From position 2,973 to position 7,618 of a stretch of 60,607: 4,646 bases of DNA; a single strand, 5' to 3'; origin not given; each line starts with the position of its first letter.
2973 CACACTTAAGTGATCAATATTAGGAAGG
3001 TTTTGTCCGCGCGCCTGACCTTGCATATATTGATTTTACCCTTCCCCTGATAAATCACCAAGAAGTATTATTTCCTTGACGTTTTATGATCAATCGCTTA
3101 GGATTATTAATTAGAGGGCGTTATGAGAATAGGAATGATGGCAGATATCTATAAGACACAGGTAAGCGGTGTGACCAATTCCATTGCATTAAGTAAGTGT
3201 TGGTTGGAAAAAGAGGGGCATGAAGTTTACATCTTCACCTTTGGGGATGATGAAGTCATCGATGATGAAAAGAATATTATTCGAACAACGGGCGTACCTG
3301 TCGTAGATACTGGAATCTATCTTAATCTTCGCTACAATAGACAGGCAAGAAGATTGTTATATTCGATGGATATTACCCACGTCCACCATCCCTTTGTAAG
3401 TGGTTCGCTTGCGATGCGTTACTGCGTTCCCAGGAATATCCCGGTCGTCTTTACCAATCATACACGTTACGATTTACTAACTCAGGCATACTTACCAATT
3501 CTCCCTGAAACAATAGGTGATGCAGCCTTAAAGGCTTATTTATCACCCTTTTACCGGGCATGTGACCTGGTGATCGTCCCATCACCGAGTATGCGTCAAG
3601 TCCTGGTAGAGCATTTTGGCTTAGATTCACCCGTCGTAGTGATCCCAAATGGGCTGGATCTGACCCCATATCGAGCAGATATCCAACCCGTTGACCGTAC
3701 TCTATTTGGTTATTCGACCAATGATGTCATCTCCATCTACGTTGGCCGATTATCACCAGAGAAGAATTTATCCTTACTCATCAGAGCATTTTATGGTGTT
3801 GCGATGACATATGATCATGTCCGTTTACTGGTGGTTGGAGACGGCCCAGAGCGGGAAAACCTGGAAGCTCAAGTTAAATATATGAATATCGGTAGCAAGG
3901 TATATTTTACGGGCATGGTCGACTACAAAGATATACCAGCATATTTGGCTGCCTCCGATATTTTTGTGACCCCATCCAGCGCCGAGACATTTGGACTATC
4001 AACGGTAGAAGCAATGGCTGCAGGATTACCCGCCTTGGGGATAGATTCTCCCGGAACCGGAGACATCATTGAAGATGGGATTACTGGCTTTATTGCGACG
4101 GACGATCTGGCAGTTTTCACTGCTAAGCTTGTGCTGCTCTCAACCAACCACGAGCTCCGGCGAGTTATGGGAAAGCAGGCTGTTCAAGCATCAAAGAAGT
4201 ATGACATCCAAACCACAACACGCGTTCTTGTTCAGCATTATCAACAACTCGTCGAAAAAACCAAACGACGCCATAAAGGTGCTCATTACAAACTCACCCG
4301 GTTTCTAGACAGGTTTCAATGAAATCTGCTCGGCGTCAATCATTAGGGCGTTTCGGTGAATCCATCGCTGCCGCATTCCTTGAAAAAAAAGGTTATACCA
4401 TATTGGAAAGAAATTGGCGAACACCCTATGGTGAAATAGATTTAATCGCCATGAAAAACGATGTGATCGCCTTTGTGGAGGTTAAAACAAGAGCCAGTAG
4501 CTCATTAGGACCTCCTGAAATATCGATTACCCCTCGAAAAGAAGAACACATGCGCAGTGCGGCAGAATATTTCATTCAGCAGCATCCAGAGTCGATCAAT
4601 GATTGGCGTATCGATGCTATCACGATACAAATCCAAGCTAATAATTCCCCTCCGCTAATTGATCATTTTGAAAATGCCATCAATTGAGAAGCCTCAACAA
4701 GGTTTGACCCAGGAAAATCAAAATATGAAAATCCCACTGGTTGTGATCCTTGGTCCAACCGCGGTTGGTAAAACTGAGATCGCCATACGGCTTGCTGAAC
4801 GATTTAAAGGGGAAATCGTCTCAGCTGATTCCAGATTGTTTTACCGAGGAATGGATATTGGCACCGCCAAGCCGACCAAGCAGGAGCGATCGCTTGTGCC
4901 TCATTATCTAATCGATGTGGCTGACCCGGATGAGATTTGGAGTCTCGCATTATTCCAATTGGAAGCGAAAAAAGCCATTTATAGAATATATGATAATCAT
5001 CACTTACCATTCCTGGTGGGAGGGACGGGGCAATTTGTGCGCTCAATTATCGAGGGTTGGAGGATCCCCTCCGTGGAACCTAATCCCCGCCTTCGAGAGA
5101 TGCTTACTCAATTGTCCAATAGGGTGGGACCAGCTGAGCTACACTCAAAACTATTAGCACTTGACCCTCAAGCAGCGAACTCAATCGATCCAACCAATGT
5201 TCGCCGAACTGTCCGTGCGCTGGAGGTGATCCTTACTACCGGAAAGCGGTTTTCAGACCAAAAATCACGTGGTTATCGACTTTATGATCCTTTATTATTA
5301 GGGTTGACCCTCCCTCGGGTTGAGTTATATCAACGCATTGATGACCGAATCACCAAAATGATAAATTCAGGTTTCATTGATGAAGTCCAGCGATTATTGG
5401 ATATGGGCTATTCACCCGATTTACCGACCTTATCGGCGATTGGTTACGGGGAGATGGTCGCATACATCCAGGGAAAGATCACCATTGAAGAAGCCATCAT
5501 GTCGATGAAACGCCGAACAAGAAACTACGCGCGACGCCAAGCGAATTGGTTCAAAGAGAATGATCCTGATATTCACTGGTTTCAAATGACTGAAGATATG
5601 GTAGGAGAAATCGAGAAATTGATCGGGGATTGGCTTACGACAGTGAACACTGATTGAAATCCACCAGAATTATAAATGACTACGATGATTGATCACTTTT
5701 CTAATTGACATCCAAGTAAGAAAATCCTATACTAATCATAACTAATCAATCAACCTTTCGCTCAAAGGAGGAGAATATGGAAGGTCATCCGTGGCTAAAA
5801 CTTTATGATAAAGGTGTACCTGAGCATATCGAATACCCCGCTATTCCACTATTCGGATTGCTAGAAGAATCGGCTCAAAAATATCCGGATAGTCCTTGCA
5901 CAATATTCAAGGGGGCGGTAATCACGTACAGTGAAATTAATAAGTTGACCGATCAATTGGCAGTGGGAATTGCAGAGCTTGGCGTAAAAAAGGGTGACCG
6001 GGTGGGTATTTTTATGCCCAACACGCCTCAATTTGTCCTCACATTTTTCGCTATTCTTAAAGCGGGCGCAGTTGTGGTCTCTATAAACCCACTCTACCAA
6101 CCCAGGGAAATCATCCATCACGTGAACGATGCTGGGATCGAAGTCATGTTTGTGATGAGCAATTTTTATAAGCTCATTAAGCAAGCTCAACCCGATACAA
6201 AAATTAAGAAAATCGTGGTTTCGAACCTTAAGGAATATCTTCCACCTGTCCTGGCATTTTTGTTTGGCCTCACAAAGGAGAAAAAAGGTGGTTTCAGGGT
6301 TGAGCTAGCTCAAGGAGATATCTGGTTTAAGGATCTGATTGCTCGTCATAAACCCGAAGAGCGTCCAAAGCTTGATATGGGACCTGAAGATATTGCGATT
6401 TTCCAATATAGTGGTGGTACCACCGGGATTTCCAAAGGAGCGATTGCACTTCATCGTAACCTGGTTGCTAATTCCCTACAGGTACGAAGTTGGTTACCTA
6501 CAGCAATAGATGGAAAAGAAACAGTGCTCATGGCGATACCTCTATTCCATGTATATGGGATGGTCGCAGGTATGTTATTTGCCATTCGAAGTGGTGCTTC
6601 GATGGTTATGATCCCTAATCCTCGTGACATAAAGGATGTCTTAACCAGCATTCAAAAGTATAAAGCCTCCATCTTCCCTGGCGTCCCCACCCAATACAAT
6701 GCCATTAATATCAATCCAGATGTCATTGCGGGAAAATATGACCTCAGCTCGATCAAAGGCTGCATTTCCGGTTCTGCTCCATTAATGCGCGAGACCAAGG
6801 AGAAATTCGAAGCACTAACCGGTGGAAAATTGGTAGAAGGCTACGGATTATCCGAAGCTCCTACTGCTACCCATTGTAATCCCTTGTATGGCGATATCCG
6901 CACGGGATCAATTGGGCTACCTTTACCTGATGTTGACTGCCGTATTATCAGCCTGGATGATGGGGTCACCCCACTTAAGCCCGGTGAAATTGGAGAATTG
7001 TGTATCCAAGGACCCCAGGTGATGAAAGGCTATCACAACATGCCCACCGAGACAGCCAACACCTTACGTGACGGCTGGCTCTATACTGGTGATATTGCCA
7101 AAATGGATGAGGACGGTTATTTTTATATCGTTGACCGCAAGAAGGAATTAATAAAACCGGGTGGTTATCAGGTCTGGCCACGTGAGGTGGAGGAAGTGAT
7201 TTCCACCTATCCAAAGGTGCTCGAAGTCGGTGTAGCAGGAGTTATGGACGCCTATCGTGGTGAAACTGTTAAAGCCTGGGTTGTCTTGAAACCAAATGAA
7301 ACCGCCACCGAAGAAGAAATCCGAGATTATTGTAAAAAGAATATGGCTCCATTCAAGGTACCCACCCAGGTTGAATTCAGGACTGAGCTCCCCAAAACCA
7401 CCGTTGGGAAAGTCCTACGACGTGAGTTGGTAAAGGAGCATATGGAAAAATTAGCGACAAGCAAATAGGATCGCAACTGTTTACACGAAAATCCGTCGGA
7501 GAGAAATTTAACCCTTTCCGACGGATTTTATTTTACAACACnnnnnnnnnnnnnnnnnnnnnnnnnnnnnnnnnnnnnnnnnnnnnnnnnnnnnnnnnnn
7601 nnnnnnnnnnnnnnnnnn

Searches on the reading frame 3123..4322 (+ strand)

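Call 58: search_protein_families(library=pfam, proteins=[window:3123-4322:+], max_evalue=0.00001)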
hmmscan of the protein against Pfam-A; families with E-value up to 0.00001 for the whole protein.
window:3123-4322:+ (399 aa): 6 families
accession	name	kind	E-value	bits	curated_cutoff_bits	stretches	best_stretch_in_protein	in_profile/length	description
PF00534.26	Glycos_transf_1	-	1.5e-39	135.7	26.4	1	199-353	13-169/172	Glycosyl transferases group 1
PF13692.12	Glyco_trans_1_4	-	3e-36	125.2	27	1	205-340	5-140/142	Glycosyl transferases group 1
PF13439.12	Glyco_transf_4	-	1.3e-30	107.1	28.5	1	15-180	2-168/170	Glycosyltransferase Family 4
PF13579.12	Glyco_trans_4_4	-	1.1e-14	55.5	29.7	1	16-177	2-158/158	Glycosyl transferase 4-like domain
PF20706.3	GT4-conflict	-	9.6e-10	38.4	26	1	199-322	195-326/385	Family 4 Glycosyltransferase in conflict systems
PF13524.12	Glyco_trans_1_2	-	3.1e-06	27.6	25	1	232-357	14-129/144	Glycosyl transferase-like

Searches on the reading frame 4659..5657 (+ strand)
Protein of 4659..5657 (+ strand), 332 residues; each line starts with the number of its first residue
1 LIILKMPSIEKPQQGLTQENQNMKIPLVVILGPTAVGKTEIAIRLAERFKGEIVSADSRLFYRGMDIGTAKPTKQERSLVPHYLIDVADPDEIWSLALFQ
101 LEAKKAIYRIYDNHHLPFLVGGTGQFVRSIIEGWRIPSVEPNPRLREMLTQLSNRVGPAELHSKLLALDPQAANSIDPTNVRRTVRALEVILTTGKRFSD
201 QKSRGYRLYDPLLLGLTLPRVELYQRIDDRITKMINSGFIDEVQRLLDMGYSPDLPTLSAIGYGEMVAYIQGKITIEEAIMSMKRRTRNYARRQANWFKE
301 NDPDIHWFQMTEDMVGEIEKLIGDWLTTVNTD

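Call 58: search_protein_families(library=pfam, proteins=[window:4659-5657:+], max_evalue=0.00001)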
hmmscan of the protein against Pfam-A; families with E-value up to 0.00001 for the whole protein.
window:4659-5657:+ (332 aa): 1 family
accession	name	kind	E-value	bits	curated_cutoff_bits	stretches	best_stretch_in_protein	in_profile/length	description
PF01715.23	IPPT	-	1.3e-79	267.8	23.6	1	61-300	2-242/243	IPP transferase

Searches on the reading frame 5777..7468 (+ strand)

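Call 58: search_protein_families(library=pfam, proteins=[window:5777-7468:+], max_evalue=0.00001)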
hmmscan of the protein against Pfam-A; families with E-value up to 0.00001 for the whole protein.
window:5777-7468:+ (563 aa): 2 families
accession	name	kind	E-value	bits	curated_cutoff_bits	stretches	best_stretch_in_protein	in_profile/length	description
PF00501.34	AMP-binding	-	7.9e-89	298.6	29.9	1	29-420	1-384/384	AMP-binding enzyme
PF13193.12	AMP-binding_C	-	2.6e-19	70.3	24.5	1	470-545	1-76/76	AMP-binding enzyme C-terminal domain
